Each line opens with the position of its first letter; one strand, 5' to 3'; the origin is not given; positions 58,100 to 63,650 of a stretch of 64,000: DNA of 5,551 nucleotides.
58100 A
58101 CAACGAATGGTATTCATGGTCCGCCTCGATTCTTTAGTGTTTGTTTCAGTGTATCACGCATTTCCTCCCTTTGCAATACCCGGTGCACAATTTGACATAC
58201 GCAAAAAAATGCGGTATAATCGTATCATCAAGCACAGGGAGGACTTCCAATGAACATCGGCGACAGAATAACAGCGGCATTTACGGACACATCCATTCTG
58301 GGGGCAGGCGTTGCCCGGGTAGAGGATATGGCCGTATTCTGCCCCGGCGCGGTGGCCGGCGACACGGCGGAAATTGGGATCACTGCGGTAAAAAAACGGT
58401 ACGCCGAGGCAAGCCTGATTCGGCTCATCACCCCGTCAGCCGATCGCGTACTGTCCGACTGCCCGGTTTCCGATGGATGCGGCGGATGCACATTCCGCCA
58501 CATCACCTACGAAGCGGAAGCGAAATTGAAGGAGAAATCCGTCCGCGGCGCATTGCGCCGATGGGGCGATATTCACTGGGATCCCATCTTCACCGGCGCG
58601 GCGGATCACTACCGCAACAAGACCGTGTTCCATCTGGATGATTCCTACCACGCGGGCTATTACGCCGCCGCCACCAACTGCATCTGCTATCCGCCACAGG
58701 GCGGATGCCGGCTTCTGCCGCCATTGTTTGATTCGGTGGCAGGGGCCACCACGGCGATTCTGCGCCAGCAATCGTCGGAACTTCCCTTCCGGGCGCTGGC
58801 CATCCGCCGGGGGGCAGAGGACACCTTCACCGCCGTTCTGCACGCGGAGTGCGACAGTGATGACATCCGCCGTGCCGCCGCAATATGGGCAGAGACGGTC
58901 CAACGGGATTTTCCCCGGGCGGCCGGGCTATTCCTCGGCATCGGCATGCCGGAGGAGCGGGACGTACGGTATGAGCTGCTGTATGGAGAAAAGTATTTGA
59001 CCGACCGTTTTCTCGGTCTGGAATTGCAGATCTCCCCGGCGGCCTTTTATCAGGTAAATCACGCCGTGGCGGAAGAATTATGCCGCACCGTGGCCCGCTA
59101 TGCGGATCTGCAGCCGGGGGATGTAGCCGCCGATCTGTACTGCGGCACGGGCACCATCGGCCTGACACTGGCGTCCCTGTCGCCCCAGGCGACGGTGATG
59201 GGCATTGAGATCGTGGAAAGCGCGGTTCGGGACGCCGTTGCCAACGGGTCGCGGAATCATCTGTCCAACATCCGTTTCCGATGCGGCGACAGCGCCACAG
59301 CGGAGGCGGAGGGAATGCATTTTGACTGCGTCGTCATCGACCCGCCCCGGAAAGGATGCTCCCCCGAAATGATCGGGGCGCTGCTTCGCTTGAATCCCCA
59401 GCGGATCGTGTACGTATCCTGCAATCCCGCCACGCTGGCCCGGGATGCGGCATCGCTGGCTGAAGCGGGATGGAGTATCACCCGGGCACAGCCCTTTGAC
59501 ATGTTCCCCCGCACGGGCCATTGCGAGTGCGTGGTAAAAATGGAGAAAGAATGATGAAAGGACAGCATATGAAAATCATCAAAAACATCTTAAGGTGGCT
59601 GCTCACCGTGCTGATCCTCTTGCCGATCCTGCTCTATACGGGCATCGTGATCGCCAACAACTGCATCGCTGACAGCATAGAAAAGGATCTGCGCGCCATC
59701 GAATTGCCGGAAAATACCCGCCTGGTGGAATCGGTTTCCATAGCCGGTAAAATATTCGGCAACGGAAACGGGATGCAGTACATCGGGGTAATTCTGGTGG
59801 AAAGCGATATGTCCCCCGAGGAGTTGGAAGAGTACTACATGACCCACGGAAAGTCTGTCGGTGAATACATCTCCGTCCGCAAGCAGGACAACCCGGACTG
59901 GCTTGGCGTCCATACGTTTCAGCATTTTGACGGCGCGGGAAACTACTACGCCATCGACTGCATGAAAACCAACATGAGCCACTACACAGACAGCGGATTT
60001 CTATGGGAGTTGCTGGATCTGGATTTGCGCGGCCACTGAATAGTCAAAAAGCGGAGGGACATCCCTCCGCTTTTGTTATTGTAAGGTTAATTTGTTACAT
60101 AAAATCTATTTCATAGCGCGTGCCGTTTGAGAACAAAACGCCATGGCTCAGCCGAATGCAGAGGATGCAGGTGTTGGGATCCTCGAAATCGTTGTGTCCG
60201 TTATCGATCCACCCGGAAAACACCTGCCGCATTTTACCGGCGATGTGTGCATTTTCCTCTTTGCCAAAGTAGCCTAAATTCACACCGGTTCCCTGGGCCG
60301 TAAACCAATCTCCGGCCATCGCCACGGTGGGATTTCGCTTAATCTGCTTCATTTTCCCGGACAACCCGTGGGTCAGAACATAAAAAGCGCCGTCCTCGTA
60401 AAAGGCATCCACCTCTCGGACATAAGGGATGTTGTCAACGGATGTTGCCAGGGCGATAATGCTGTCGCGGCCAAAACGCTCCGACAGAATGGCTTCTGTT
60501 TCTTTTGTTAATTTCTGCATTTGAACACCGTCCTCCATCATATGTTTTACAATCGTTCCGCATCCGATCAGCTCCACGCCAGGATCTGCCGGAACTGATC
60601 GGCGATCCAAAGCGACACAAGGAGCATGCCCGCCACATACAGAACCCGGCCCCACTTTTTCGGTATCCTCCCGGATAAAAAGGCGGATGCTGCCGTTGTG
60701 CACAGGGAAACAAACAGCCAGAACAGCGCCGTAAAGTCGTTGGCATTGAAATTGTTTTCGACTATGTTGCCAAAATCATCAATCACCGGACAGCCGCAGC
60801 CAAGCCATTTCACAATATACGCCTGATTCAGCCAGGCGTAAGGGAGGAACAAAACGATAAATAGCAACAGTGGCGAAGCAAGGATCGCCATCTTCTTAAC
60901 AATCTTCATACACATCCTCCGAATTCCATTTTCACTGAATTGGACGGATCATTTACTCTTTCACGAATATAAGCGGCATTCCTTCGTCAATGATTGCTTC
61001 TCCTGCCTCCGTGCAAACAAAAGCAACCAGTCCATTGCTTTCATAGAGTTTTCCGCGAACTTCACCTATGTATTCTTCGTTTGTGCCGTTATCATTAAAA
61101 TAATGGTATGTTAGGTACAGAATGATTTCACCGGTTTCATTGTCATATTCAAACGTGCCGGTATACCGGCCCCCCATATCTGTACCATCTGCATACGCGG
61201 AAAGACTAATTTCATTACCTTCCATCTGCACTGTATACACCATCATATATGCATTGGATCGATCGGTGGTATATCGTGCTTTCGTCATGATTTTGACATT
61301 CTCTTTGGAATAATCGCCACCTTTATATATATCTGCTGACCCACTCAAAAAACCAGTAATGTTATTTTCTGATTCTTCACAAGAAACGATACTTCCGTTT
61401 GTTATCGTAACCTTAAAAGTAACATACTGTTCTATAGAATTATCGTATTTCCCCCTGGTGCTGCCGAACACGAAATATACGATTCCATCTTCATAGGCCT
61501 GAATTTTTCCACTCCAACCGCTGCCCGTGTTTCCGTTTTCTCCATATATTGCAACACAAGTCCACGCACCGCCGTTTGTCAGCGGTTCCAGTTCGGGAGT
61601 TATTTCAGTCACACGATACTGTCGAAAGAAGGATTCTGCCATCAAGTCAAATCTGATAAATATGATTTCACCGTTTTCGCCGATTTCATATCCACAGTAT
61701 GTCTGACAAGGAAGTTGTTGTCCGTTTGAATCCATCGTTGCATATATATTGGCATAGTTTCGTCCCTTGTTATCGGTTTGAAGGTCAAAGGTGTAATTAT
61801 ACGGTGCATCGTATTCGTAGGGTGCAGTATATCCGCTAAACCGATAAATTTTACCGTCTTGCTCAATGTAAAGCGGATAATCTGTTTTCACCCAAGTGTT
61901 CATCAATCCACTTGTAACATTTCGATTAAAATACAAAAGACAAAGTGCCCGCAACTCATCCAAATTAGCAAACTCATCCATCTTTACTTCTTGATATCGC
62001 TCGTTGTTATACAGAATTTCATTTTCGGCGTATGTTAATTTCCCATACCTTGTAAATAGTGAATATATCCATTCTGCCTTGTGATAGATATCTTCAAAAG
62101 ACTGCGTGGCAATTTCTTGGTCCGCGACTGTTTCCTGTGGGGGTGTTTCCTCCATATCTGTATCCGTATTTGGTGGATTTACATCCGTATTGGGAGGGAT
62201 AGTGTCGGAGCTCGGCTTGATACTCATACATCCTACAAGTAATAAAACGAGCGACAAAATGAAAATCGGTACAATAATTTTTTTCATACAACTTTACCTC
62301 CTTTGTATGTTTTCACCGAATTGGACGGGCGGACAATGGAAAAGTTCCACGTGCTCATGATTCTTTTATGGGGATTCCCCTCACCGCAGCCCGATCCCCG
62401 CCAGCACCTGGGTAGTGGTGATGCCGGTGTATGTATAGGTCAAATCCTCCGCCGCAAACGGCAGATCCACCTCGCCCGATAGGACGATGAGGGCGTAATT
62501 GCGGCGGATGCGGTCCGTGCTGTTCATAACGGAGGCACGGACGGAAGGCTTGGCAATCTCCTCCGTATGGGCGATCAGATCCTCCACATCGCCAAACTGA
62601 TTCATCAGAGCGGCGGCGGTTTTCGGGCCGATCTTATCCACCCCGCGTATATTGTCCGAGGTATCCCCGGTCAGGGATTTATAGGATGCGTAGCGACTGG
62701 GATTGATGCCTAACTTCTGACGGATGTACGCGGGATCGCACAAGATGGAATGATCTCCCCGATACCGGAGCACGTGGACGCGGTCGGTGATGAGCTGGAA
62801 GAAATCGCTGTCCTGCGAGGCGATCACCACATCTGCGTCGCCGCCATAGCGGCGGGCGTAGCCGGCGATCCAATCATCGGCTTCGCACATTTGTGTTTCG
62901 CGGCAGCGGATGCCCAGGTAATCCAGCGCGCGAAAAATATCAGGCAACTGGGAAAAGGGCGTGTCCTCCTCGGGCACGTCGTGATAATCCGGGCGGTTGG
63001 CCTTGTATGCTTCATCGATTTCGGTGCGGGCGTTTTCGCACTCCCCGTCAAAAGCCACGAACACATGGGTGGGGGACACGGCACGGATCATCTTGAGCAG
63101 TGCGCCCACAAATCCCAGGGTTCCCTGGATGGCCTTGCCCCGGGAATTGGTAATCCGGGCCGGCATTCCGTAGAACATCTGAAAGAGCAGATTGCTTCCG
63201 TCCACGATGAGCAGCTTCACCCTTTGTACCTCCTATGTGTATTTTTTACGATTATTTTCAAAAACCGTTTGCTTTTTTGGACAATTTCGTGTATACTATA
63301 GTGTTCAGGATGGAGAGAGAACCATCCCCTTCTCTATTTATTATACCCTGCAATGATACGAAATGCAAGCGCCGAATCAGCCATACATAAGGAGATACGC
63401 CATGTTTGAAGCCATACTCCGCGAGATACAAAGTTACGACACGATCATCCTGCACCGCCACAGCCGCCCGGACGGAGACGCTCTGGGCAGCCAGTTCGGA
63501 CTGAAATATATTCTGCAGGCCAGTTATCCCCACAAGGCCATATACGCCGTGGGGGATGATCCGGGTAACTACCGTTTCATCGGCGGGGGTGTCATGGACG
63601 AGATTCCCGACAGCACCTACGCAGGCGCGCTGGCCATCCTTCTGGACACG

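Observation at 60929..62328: AT-shifted single lipoprotein gene bracketed by a 19-nt direct repeat placed 8 nt upstream of two Shine-Dalgarno sites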

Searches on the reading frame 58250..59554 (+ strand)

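Call 7: search_protein_families(library=pfam, proteins=[window:58250-59554:+], max_evalue=0.01)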
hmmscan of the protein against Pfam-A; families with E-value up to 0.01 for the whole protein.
window:58250-59554:+ (434 aa): 11 families
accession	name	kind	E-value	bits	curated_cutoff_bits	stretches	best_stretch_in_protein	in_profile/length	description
PF05958.17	tRNA_U5-meth_tr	-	4.1e-21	75.8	23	1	264-433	177-356/357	tRNA (Uracil-5-)-methyltransferase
PF13847.12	Methyltransf_31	-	2.4e-10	40.7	27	1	290-364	4-81/145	Methyltransferase domain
PF05175.20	MTS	-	2.2e-09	37.6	23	1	292-366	34-107/170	Methyltransferase small domain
PF13649.12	Methyltransf_25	-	7.6e-09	36.6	27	1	295-363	3-70/97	Methyltransferase domain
PF01938.26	TRAM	-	6.3e-07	29.6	21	1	3-57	4-61/61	TRAM domain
PF02390.23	Methyltransf_4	-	2.1e-06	27.7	24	1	292-348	4-60/173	Putative methyltransferase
PF08242.18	Methyltransf_12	-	0.00017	22.7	30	1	297-363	4-71/98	Methyltransferase domain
PF01135.25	PCMT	-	0.00064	20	20.3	1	277-361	61-146/210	Protein-L-isoaspartate(D-aspartate) O-methyltransferase (PCMT)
PF01170.24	UPF0020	-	0.00075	19.7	22.3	1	272-366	11-130/197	RMKL-like, methyltransferase domain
PF08241.18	Methyltransf_11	-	0.0012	19.9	21.2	1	297-362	4-65/95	Methyltransferase domain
PF03602.21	Cons_hypoth95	-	0.0065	16.6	24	1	293-391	45-152/182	Conserved hypothetical protein 95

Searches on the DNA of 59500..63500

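Call 49: search_rna_families(source=window, start=59500, end=63500, threshold=evalue, max_evalue=1)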
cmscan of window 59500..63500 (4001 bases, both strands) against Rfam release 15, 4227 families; matches with E-value up to 1: 1.
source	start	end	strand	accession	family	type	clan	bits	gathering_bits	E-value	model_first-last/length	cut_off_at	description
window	60040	60115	-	RF00243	traJ_5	Cis-reg;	CL00016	25.8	50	0.45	1-109/109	no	traJ 5' UTR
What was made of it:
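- Rfam finds nothing here (call 49).
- Tried and rejected: Rfam gave only a sub-threshold traJ_5 match in a different place (call 49).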

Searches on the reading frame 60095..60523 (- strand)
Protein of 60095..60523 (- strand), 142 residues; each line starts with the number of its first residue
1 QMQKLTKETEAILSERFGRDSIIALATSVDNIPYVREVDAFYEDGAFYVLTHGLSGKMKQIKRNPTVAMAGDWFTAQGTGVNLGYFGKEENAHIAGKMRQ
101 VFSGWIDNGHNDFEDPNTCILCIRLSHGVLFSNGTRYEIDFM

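Call 7: search_protein_families(library=pfam, proteins=[window:60095-60523:-], max_evalue=0.01)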
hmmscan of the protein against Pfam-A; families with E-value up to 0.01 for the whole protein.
window:60095-60523:- (142 aa): 1 family
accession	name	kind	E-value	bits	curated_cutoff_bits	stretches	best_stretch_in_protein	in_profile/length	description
PF01243.27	PNPOx_N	-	4.7e-05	24.2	28.1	1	19-91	11-66/120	Pyridoxamine 5'-phosphate oxidase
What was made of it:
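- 60095..60520 (-): PNPOx-like gene downstream of the small membrane protein gene, probably in the same operon. Pfam PNPOx_N, E 4.7e-5, below the curated cut-off (call 7).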

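Call 40: search_protein_families(library=ncbifam, proteins=[window:60095-60523:-], max_evalue=0.1)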
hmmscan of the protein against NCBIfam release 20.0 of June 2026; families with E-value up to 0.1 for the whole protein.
window:60095-60523:- (142 aa): 2 families
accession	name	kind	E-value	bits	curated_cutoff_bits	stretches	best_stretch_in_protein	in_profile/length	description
TIGR03667.1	Rv3369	hypoth_equivalog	0.00046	20.1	125.3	1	9-70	3-65/130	TIGR03667 family PPOX class F420-dependent oxidoreductase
TIGR03666.1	Rv2061_F420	subfamily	0.05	13.2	84.9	1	33-70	26-63/132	PPOX class F420-dependent oxidoreductase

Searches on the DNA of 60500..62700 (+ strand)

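Call 8: search_dna_similar(query=window:60500-62700:+, collection=phages, mode=distant)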
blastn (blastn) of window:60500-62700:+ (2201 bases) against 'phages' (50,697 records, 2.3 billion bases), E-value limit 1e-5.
No match.
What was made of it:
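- Tried and rejected: There is no phage DNA similarity (call 8).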

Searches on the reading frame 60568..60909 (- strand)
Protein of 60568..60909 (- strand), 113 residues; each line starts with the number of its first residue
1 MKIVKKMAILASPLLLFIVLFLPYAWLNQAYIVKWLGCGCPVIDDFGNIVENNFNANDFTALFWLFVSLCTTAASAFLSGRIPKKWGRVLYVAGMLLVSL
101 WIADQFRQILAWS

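Call 7: search_protein_families(library=pfam, proteins=[window:60568-60909:-], max_evalue=0.01)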
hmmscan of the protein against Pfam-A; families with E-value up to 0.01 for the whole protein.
window:60568-60909:- (113 aa): 0 families

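Call 26: find_homologous_proteins(query=window:60568-60909:-)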
Query window:60568-60909:- (113 aa): 262 proteins with E <= 0.001 among 274 candidates; the best 120 are listed.
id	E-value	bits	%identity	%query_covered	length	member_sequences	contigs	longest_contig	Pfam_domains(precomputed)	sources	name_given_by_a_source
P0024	7.0e-66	237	97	100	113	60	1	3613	-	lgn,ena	-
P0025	6.6e-63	228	91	100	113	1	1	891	-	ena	-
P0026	1.6e-62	227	91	99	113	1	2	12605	-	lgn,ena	-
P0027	2.0e-62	226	90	100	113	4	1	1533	-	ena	-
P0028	1.1e-61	224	91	99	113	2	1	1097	-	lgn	-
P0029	2.5e-50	187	72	100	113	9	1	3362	-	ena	-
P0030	6.7e-47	176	72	99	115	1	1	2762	-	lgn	-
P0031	9.1e-47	176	69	100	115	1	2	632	-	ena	-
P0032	1.6e-46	175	68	100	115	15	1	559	-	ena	-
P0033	2.2e-46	175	70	100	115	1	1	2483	-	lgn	-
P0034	3.1e-46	174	69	100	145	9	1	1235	-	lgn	-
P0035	5.5e-46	173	69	99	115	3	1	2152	-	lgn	-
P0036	6.4e-46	173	70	100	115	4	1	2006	-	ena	-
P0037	8.2e-46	173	69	99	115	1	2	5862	-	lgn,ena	-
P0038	3.8e-45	171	68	100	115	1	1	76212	-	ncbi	-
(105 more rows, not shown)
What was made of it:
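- Checked: An ATG at 60915 abuts the Shine-Dalgarno site, and the homologues are 113-115 aa (call 26).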

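Call 27: find_encoding_contigs(protein=P0026, flank=5000, max_places=4)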
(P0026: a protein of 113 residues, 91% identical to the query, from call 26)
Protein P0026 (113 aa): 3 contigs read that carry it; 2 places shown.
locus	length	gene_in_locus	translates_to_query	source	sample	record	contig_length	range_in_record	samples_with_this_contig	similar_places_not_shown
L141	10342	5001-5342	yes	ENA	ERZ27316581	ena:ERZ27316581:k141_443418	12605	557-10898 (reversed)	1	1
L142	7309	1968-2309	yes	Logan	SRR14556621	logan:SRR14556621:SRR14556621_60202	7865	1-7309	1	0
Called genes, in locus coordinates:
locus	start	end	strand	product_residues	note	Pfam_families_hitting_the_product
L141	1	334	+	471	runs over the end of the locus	-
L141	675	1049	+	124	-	-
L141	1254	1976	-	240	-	PF01975:SurE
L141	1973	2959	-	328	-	PF01368:DHH, PF02272:DHHA1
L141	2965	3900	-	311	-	PF01368:DHH, PF02272:DHHA1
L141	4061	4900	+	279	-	PF02739:5_3_exonuc_N, PF01367:5_3_exonuc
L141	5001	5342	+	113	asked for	-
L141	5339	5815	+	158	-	PF01243:PNPOx_N (weak)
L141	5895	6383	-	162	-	-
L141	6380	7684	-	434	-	PF01938:TRAM, PF01135:PCMT (faint), PF05958:tRNA_U5-meth_tr, PF05175:MTS, PF02390:Methyltransf_4 (weak), PF13649:Methyltransf_25, PF13847:Methyltransf_31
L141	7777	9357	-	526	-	PF00395:SLH, PF01183:Glyco_hydro_25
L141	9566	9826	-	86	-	PF12637:TSCPD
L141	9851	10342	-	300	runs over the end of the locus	-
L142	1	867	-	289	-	?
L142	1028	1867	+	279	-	PF02739:5_3_exonuc_N, PF01367:5_3_exonuc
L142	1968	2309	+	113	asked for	-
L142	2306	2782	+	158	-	PF01243:PNPOx_N (weak)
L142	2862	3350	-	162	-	-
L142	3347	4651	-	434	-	PF01938:TRAM, PF01135:PCMT (faint), PF05958:tRNA_U5-meth_tr, PF05175:MTS, PF02390:Methyltransf_4 (weak), PF13649:Methyltransf_25, PF13847:Methyltransf_31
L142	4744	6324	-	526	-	PF00395:SLH, PF01183:Glyco_hydro_25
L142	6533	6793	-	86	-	PF12637:TSCPD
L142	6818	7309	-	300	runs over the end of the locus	-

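Call 28: find_encoding_contigs(protein=P0038, flank=5000, max_places=3)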
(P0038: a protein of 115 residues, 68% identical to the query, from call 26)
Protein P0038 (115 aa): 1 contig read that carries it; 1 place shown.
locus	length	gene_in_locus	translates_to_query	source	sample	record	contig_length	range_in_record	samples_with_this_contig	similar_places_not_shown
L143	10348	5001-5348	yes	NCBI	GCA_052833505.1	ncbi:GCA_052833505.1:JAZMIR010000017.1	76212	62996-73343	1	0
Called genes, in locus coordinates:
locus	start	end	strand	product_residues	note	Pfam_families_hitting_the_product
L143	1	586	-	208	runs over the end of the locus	-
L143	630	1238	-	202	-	PF04079:SMC_ScpB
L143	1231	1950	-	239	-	PF02616:SMC_ScpA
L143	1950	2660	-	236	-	PF02163:Peptidase_M50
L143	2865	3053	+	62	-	PF00830:Ribosomal_L28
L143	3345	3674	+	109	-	-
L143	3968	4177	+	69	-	-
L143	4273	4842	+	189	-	-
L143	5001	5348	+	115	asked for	-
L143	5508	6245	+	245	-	-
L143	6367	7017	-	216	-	PF06940:DUF1287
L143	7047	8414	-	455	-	PF01938:TRAM (weak), PF05958:tRNA_U5-meth_tr, PF03602:Cons_hypoth95, PF05175:MTS (weak), PF09445:Methyltransf_15 (weak), PF13649:Methyltransf_25, PF13847:Methyltransf_31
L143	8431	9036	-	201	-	PF02417:Chromate_transp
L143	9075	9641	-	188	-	PF02417:Chromate_transp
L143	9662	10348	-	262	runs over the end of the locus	PF01784:DUF34_NIF3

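Call 29: find_encoding_contigs(protein=P0029, flank=5000, max_places=3)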
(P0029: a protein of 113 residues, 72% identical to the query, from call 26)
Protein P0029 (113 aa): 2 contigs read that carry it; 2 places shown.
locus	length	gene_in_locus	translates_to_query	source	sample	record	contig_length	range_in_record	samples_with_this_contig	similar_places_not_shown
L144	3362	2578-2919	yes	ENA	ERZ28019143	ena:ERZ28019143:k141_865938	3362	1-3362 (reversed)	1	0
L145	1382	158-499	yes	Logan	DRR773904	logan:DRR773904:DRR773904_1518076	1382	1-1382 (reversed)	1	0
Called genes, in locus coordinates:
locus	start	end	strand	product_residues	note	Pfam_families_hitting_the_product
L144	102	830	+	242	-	PF02739:5_3_exonuc_N, PF01367:5_3_exonuc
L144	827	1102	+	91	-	-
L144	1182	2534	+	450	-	-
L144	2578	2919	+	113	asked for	-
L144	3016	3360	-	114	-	?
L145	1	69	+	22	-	?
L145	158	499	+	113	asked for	-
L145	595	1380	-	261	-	?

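Call 40: search_protein_families(library=ncbifam, proteins=[window:60568-60909:-], max_evalue=0.1)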
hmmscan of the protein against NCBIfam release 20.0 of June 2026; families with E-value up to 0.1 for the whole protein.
window:60568-60909:- (113 aa): 0 families
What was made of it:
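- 60568..60909 (-): Small membrane protein gene, 113 aa, function unknown. It is the native gene of the promoter. No Pfam or NCBIfam match (calls 7, 40).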
